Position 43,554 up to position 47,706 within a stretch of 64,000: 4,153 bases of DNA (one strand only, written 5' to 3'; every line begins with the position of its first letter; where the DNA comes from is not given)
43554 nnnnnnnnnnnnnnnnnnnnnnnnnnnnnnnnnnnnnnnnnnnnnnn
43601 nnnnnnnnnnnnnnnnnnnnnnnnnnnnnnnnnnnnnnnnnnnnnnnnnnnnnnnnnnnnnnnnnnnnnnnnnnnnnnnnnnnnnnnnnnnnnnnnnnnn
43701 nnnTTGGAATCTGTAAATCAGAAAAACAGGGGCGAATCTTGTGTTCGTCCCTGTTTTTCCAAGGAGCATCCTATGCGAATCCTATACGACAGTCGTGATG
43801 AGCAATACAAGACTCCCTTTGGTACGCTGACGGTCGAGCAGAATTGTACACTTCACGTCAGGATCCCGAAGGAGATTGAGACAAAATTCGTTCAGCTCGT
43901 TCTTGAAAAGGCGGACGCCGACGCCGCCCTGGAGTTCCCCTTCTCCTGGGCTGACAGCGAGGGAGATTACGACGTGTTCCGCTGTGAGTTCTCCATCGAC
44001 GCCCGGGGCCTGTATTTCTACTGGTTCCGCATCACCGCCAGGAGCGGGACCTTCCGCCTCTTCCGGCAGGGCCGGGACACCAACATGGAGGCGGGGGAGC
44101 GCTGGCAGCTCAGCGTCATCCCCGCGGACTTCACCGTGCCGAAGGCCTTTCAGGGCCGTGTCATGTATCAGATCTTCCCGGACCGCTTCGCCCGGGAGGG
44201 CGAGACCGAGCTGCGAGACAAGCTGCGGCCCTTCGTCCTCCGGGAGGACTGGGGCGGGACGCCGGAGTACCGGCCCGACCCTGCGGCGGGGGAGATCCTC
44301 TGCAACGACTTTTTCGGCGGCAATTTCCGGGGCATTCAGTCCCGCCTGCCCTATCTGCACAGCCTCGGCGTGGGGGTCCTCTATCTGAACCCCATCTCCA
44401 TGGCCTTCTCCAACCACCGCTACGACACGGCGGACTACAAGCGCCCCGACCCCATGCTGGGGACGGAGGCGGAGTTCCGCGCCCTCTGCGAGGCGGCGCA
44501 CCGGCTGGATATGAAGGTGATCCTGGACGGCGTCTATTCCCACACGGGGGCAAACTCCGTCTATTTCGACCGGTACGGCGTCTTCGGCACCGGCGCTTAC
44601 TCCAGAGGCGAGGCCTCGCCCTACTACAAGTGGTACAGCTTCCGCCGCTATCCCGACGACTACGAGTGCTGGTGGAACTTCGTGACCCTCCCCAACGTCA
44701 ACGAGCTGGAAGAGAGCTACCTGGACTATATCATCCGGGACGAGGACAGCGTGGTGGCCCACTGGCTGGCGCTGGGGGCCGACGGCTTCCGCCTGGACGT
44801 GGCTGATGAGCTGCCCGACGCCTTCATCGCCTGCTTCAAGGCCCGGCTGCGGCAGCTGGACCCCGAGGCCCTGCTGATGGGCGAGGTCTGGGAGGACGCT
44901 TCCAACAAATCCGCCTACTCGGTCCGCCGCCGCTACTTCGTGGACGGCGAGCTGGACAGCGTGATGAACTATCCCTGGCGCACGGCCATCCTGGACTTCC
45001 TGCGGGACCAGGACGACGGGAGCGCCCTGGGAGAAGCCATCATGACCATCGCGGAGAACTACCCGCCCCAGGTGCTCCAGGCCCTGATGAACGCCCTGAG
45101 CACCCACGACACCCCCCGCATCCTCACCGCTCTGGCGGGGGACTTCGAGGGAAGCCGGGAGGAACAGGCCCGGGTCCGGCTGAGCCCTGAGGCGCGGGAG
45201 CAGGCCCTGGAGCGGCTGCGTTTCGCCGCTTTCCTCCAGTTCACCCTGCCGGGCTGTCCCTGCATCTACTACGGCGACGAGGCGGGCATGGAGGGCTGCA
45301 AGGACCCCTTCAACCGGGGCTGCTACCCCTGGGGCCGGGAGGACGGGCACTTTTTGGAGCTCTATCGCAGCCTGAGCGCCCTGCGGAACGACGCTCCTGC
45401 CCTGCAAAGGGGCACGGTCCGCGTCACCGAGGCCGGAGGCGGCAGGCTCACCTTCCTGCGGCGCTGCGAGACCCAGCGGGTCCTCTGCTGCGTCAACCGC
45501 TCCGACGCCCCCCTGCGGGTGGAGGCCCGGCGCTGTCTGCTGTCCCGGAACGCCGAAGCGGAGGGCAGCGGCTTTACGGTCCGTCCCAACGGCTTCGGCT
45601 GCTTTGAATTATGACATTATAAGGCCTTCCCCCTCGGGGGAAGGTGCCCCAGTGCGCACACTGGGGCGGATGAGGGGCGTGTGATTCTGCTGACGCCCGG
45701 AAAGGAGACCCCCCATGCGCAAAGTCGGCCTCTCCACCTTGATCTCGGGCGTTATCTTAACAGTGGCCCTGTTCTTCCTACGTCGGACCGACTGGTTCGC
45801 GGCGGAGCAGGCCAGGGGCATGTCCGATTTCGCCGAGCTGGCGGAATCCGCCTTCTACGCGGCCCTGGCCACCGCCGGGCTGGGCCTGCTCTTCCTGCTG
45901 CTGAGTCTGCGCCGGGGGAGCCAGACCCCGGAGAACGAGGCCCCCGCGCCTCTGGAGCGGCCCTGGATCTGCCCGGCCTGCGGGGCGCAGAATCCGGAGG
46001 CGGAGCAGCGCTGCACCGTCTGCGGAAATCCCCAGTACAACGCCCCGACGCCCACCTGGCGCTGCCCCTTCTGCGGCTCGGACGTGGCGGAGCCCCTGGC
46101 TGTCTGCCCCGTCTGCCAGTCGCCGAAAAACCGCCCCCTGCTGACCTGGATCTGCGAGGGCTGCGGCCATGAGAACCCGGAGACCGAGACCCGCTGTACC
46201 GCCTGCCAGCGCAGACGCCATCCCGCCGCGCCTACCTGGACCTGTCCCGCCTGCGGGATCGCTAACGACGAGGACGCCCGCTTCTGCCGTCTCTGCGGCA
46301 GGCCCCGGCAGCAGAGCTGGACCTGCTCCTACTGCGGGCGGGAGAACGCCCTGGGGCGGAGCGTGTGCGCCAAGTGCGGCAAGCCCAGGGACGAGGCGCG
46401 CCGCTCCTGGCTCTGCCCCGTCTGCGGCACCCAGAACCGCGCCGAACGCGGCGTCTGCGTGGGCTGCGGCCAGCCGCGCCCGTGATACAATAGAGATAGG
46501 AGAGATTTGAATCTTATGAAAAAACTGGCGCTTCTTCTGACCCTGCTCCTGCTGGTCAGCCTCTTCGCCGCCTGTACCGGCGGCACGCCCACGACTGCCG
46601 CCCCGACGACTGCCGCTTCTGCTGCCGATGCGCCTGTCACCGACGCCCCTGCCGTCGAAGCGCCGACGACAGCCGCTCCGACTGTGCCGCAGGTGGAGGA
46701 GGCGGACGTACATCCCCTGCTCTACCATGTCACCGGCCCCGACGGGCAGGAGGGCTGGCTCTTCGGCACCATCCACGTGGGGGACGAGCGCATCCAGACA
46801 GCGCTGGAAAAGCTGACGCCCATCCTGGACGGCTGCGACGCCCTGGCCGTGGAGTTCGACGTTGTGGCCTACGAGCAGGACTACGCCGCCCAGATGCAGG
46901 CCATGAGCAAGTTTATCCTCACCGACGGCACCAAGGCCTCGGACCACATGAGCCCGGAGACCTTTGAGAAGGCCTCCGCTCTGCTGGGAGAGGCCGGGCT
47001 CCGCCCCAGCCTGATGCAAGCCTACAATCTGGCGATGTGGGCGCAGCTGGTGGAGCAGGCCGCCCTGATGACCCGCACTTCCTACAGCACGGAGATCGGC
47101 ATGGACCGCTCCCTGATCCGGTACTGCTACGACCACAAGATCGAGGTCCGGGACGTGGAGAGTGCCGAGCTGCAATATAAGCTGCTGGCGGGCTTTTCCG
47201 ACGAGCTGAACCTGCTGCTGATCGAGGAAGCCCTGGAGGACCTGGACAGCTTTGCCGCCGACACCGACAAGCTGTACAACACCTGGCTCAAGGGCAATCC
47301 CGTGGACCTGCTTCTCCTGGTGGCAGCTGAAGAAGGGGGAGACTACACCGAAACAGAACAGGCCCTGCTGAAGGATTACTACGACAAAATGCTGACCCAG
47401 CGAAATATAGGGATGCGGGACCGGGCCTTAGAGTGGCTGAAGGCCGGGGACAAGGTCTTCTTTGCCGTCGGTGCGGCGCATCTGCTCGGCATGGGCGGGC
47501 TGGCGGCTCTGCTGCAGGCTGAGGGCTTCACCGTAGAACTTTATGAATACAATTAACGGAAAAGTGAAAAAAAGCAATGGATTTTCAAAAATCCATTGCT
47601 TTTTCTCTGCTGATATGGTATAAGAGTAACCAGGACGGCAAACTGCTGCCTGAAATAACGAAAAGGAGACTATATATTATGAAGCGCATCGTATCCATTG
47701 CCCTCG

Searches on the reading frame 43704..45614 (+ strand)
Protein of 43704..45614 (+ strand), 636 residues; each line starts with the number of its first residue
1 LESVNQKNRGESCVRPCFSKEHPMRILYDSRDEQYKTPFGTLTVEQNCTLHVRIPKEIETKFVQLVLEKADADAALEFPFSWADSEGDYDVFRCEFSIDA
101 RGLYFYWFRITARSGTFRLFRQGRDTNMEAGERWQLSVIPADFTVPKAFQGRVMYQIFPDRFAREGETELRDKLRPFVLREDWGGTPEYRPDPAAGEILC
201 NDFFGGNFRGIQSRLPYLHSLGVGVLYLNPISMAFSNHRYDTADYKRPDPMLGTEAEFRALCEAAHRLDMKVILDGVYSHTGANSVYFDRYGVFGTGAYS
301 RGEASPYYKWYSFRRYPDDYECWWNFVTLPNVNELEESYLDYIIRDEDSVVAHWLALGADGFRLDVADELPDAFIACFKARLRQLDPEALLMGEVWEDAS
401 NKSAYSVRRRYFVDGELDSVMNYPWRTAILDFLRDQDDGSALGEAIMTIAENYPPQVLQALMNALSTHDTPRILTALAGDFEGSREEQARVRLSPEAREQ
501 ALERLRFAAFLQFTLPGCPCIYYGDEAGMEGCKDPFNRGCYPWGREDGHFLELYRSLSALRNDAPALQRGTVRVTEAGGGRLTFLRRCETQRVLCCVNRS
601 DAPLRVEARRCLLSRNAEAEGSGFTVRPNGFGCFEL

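Call 9: search_protein_families(library=pfam, proteins=[window:43704-45614:+], max_evalue=0.001)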
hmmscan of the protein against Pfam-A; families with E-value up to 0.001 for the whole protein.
window:43704-45614:+ (636 aa): 3 families
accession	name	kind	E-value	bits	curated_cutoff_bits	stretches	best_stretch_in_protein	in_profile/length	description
PF00128.31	Alpha-amylase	-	2.3e-43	149.5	22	1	156-533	1-360/446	Alpha amylase, catalytic domain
PF16657.11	Malt_amylase_C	-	8.3e-05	23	27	0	570-609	1-41/75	Maltogenic Amylase, C-terminal domain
PF11941.14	DUF3459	-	0.00026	21.7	22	1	553-622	1-77/90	Domain of unknown function (DUF3459)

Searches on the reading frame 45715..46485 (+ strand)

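Call 9: search_protein_families(library=pfam, proteins=[window:45715-46485:+], max_evalue=0.001)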
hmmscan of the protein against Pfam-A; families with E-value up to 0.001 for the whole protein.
window:45715-46485:+ (256 aa): 8 families
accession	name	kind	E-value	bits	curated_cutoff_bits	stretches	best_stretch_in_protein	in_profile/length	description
PF00641.23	Zn_ribbon_RanBP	-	3.7e-20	71.3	27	2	231-256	4-29/30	Zn-finger in Ran binding protein and others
PF13240.11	Zn_Ribbon_1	-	1.3e-18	66.5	25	2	177-197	2-22/23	zinc-ribbon domain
PF12773.13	DZR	-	3.6e-18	65.9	27.3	4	177-222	1-45/45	Double zinc ribbon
PF24463.1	DUF7577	-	1.5e-10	40.9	28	1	174-197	2-25/27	Domain of unknown function (DUF7577)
PF18912.6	DZR_2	-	2.4e-10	40.5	27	0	116-165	9-56/56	Double zinc ribbon domain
PF07282.18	Cas12f1-like_TNB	-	6.8e-08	33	26.3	0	157-187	27-53/60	Cas12f1-like, TNB domain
PF13248.11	Zn_ribbon_3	-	1.1e-05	25.1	27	1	176-195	4-23/26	zinc-ribbon domain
PF04810.20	zf-Sec23_Sec24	-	1.4e-05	25.4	25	0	226-242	18-34/39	Sec23/Sec24 zinc finger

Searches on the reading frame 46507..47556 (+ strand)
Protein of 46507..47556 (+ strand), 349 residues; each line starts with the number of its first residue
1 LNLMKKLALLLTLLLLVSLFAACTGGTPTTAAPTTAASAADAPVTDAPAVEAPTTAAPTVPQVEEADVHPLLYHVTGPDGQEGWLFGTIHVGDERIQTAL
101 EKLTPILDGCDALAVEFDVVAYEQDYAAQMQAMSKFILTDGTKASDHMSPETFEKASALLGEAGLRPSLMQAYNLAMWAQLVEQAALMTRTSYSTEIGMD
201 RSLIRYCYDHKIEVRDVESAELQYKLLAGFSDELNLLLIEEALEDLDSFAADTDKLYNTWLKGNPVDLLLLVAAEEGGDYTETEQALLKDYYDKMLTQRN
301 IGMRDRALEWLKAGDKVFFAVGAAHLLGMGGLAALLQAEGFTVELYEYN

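Call 9: search_protein_families(library=pfam, proteins=[window:46507-47556:+], max_evalue=0.001)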
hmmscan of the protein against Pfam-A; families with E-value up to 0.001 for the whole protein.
window:46507-47556:+ (349 aa): 1 family
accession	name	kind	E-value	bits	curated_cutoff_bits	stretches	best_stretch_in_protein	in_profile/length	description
PF01963.22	TraB_PrgY_gumN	-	1.7e-52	179.3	26.8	1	72-344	2-262/263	TraB/PrgY/gumN family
